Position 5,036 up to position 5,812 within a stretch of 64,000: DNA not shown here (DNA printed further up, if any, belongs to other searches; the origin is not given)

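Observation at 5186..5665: NTF2-like protein translationally coupled to the rhodopsin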

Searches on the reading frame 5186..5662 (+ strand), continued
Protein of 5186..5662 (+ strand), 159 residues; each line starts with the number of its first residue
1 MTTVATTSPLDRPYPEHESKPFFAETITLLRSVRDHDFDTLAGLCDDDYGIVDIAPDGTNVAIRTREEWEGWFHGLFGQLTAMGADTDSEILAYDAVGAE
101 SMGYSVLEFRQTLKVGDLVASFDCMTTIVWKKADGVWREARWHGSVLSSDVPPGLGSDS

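Call 46: fold_search(model_id=the predicted structure, library=pdb)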
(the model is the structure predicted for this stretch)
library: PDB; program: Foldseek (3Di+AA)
matches with E <= 10: 1106; with E <= 0.001: 367
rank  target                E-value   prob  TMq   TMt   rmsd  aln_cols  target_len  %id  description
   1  6of8_B                4.8e-07  1.00  0.66  0.79   2.7       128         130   14  Structure of Thr354Asn, Glu355Gln, Thr412Asn, Ile414Met, Ile464His, and Phe467Met mutant human CamKII-alpha hub domain (released 2019-04-17)
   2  1hkx_C                5.4e-07  1.00  0.65  0.74   3.0       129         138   16  Crystal structure of calcium/calmodulin-dependent protein kinase (released 2003-06-02)
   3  1hkx_D                6.4e-07  1.00  0.65  0.75   2.9       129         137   16  Crystal structure of calcium/calmodulin-dependent protein kinase (released 2003-06-02)
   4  1hkx_I                7.2e-07  1.00  0.65  0.75   3.1       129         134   16  Crystal structure of calcium/calmodulin-dependent protein kinase (released 2003-06-02)
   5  5ig3_A                8.1e-07  1.00  0.66  0.72   4.7       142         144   15  Crystal structure of the human CaMKII-alpha hub (released 2016-03-23)
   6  1hkx_H                1.0e-06  1.00  0.65  0.72   3.0       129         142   16  Crystal structure of calcium/calmodulin-dependent protein kinase (released 2003-06-02)
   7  2ux0_F                1.2e-06  1.00  0.64  0.75   2.7       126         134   17  Structure of the oligomerisation domain of calcium-calmodulin dependent protein kinase II gamma (released 2007-04-10)
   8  2ux0_D                1.3e-06  1.00  0.65  0.75   2.8       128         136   17  Structure of the oligomerisation domain of calcium-calmodulin dependent protein kinase II gamma (released 2007-04-10)
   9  1hkx_B                1.3e-06  1.00  0.65  0.75   3.0       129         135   16  Crystal structure of calcium/calmodulin-dependent protein kinase (released 2003-06-02)
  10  6w4o_A                1.5e-06  1.00  0.66  0.80   2.7       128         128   16  CaMKII alpha-30 Cryo-EM reconstruction (released 2020-07-15)
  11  7ury_D                1.5e-06  1.00  0.63  0.76   2.9       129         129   18  Tetradecameric hub domain of CaMKII beta (released 2022-05-11)
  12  1hkx_A                1.5e-06  1.00  0.65  0.73   3.0       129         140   16  Crystal structure of calcium/calmodulin-dependent protein kinase (released 2003-06-02)
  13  7ury_F                1.6e-06  1.00  0.64  0.77   2.7       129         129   19  Tetradecameric hub domain of CaMKII beta (released 2022-05-11)
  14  7rec_B                1.6e-06  1.00  0.65  0.77   3.5       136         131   14  Structure of Thr354Asn, Glu355Gln, Thr412Asn, Ile414Met, Ile464His, and Phe467Met mutant human CaMKII alpha hub bound  (released 2021-07-21)
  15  5ig5_F                1.7e-06  1.00  0.67  0.74   3.8       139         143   22  Crystal structure of N. vectensis CaMKII-B hub at pH 4.2 (released 2016-03-23)
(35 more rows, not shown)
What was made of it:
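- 5186..5665 (+): NTF2-like (SnoaL_3) soluble protein, 159 aa; the conserved rhodopsin-linked gene. Foldseek matches other NTF2-fold proteins (call 46).
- On NTF2-like superfamily, Pfam SnoaL_3 (PF13474): Foldseek gives 367 PDB matches at E<=1e-3, and all 50 listed are NTF2-fold proteins (call 46).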

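Call 54: search_protein_families(library=pfam, proteins=[L080:3863-4936:+, L056:3422-4855:-, L056:5650-6765:+, L044:2952-4397:+, L011:2836-5763:-, L069:2-1150:+, L093:1129-3510:+, L099:2326-4746:-, L101:1117-1869:+, L004:3008-4309:+], max_evalue=0.001)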
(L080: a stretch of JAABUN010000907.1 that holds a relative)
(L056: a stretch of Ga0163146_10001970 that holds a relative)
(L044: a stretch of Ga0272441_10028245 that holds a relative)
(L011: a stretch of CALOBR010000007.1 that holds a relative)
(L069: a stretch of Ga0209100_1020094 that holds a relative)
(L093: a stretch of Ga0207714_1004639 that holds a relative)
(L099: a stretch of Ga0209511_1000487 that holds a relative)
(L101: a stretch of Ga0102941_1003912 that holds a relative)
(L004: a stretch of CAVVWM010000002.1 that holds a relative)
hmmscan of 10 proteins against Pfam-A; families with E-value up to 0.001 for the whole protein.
L080:3863-4936:+ (358 aa): 0 families

L056:3422-4855:- (478 aa): 2 families
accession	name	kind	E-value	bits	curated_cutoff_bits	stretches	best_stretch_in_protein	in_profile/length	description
PF00180.25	Iso_dh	-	1.6e-92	310.9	27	1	6-336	2-348/348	Isocitrate/isopropylmalate dehydrogenase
PF18324.6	Isocitrate_DH_C_bact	-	1.2e-37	128.8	25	1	370-478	1-110/110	Bacterial isocitrate dehydrogenase, C-terminal domain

L056:5650-6765:+ (372 aa): 2 families
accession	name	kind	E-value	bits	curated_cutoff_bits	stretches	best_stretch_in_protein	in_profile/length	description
PF03786.19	UxuA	-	1.2e-75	254.9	23.7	2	180-359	174-349/352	D-mannonate dehydratase (UxuA)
PF01261.30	AP_endonuc_2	-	7e-12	46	31.1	1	69-323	22-225/249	Xylose isomerase-like TIM barrel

L044:2952-4397:+ (482 aa): 1 family
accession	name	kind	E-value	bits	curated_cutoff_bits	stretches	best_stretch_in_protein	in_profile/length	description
PF03060.21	NMO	-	1.3e-16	61.4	28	2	234-342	155-254/331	Nitronate monooxygenase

L011:2836-5763:- (976 aa): 2 families
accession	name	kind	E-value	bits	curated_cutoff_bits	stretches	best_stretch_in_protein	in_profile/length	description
PF01276.26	OKR_DC_1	-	9.3e-76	255.7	27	2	356-580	1-224/417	Orn/Lys/Arg decarboxylase, major domain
PF03711.20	OKR_DC_1_C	-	0.00064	20.5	24.2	0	897-951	60-110/132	Orn/Lys/Arg decarboxylase, C-terminal domain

L069:2-1150:+ (383 aa): 15 families
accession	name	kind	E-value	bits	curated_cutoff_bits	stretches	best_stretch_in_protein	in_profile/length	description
PF00004.35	AAA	-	2.1e-24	86.9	21.2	1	159-284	1-129/131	ATPase family associated with various cellular activities (AAA)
PF00583.31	Acetyltransf_1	-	7.5e-12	46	20.7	1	9-69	36-99/116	Acetyltransferase (GNAT) family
PF13508.13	Acetyltransf_7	-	4.6e-09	37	27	1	9-64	6-63/84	Acetyltransferase (GNAT) domain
PF13191.12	AAA_16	-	1.7e-05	25.8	32.6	1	151-256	19-132/167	AAA ATPase domain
PF13521.12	AAA_28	-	2.5e-05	25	27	1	159-186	2-29/164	AAA domain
PF13671.12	AAA_33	-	5.2e-05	24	27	0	159-184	2-27/143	AAA domain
PF13673.13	Acetyltransf_10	-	5.2e-05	23.7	23.6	1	8-69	33-91/128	Acetyltransferase (GNAT) domain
PF07728.20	AAA_5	-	9e-05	22.9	22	1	159-186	2-30/139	AAA domain (dynein-related subfamily)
PF05496.18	RuvB_N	-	0.00012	22.3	27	1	157-228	34-98/159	Holliday junction DNA helicase RuvB P-loop domain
PF25199.1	nSTAND_NTPase5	-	0.0002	21.7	34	0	130-252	16-134/145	Novel STAND NTPase 5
PF13401.12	AAA_22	-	0.00021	22.1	27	0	156-180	5-29/130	AAA domain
PF13173.12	AAA_14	-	0.00041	20.8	27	1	157-266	3-100/129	AAA domain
PF13480.13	Acetyltransf_6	-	0.00075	20.1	22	0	10-66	76-132/143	Acetyltransferase (GNAT) domain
PF05729.18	NACHT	-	0.00089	19.6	26.7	0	157-180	1-24/167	NACHT domain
PF06068.19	TIP49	-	0.00096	18.9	23.8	0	155-194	49-90/347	TIP49 P-loop domain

L093:1129-3510:+ (794 aa): 2 families
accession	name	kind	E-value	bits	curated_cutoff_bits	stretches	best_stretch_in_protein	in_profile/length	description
PF00912.28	Transgly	-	1.7e-55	187.6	27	1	98-273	6-177/178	Transglycosylase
PF00905.27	Transpeptidase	-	1.9e-28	100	22.1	1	441-679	2-267/299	Penicillin binding protein transpeptidase domain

L099:2326-4746:- (807 aa): 2 families
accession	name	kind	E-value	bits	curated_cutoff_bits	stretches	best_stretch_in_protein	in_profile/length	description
PF01103.29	Omp85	-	4.8e-15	56.3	24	1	497-807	1-325/325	Omp85 superfamily domain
PF07244.20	POTRA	-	4.4e-06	27.8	21.3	1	393-457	2-70/79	Surface antigen variable number repeat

L101:1117-1869:+ (251 aa): 2 families
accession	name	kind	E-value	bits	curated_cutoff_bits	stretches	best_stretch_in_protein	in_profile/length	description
PF00881.29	Nitroreductase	-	1.4e-19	71.3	23.5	1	9-162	3-167/167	Nitroreductase family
PF14512.11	TM1586_NiRdase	-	3.9e-06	27.1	27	0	116-183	89-153/215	Putative TM nitroreductase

L004:3008-4309:+ (434 aa): 1 family
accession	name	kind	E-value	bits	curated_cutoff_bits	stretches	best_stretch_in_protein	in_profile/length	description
PF08013.17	GatZ_KbaZ-like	-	6.5e-188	625.1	26.7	1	6-423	1-419/420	D-tagatose-1,6-bisphosphate aldolase subunit GatZ/KbaZ-like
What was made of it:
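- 15 of 71 informative clusters, or 19 of 60 loci, have no rhodopsin within 1-6 kb, and their neighbours there are unrelated housekeeping genes (call 54).
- Tried and rejected: In rhodopsin-less loci the neighbours are unrelated housekeeping genes, with no alternative conserved partner (call 54).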

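Call 63: search_protein_representatives(alignment_id=A2)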
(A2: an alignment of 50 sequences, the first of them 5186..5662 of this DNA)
Query: 50 sequences, 159 profile positions. Proteins with E-value up to 0.001 (for the whole library): 144; up to 1e-10: 81; up to 1e-30: 24. The best 144 are listed.
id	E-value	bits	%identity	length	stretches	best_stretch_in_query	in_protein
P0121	9.0e-73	259.4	-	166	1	6-157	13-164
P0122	3.5e-56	205.5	-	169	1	12-157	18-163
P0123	2.2e-53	196.4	-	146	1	18-151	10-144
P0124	8.3e-52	191.3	-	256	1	17-155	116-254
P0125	2.5e-50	186.5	-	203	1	7-147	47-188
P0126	1.5e-49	183.9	-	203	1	6-157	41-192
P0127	2.7e-48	179.9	-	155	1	9-158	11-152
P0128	3.0e-48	179.7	-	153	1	20-148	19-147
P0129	5.8e-43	162.6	-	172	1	6-151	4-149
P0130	5.9e-43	162.5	-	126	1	30-149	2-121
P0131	1.6e-40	154.6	-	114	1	45-157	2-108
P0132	1.7e-38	148.1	-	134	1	59-156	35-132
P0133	4.6e-38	146.6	-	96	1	62-156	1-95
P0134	2.6e-36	140.9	-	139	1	5-98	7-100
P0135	7.1e-36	139.5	-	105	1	4-91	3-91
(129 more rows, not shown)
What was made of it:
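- There are 144 representatives at E<=1e-3 among 1.84e9 (call 63).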

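Call 75: search_protein_families(library=ncbifam, proteins=[L026:8744-9628:+, L043:3184-3948:-, L002:2137-3360:+, L043:5513-6268:-], max_evalue=0.001)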
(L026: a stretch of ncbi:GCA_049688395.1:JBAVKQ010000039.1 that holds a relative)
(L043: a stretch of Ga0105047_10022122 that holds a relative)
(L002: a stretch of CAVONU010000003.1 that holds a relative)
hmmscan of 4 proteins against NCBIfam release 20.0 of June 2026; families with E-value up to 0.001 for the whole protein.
L026:8744-9628:+ (295 aa): 10 families
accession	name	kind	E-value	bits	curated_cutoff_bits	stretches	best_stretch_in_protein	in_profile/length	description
TIGR03466.1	HpnA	hypoth_equivalog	4.4e-16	58.7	367.65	1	1-102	1-111/327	hopanoid-associated sugar epimerase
NF004520.0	PRK05865.1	equivalog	1.4e-13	49.7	1509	1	1-243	1-222/854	sugar epimerase family protein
NF042422.1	oxyalk_red_OleD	equivalog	4.8e-09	36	580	1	1-101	1-107/329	2-alkyl-3-oxoalkanoate reductase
TIGR01777.1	yfcH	hypoth_equivalog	1e-07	31.8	207.35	1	3-40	1-38/292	TIGR01777 family oxidoreductase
NF058621.1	DiazavRedAvaA7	equivalog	3.2e-07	30.3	400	1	1-81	1-82/304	3-diazoavenalumate denitrifying reductase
NF042423.1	oxyalk_red_Shew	equivalog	8.9e-07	28.3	580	1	2-69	10-79/331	2-alkyl-3-oxoalkanoate reductase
NF052578.1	StrlDmthSdmBMthl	equivalog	2.2e-06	27.7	600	1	1-106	1-115/328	sterol demethylase protein SdmB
NF050030.1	thlkprotThyD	equivalog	2.9e-06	26.7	400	1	1-36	1-36/305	thylakoid membrane protein ThyD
TIGR04180.1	EDH_00030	hypoth_equivalog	9.6e-06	24.9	475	1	3-65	1-75/297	NAD-dependent 4,6-dehydratase LegB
NF008972.0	PRK12320.1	equivalog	0.00017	20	792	1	1-220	1-204/699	hypothetical protein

L043:3184-3948:- (255 aa): 4 families
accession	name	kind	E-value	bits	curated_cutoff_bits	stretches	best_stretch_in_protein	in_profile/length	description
NF052513.1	TransRegCarH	equivalog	4.3e-13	49.2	400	1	102-226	112-236/274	HTH-type transcriptional repressor CarH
NF047996.1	corrin_MtgC_2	exception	4.1e-07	29.7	370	1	80-236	12-171/212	glycine betaine-specific corrinoid protein MtgC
TIGR01764.1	excise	domain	1.3e-05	25.5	28.8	1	10-40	6-35/49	excisionase family DNA-binding protein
TIGR02370.1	pyl_corrinoid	subfamily_domain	0.00021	20.7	215.3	1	84-237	10-167/197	methyltransferase cognate corrinoid protein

L002:2137-3360:+ (408 aa): 4 families
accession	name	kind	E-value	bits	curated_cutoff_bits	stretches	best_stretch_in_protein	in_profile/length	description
TIGR03556.1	photolyase_8HDF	exception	1.1e-13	51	884.6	1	36-211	204-395/471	deoxyribodipyrimidine photo-lyase, 8-HDF type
NF007955.0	PRK10674.1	equivalog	9.5e-12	44.5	506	1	54-214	222-393/472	deoxyribodipyrimidine photo-lyase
TIGR02765.1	crypto_DASH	subfamily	2.7e-07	29.9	317.05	1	35-213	208-401/431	DASH family cryptochrome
TIGR02766.1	crypt_chrom_pln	subfamily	9.5e-05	21.4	603.85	1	148-210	335-397/480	cryptochrome photoreceptor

L043:5513-6268:- (252 aa): 1 family
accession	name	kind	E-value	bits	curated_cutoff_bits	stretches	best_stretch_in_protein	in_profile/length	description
NF038020.1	HeR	equivalog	1e-94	316.6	100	1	8-250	1-244/244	heliorhodopsin HeR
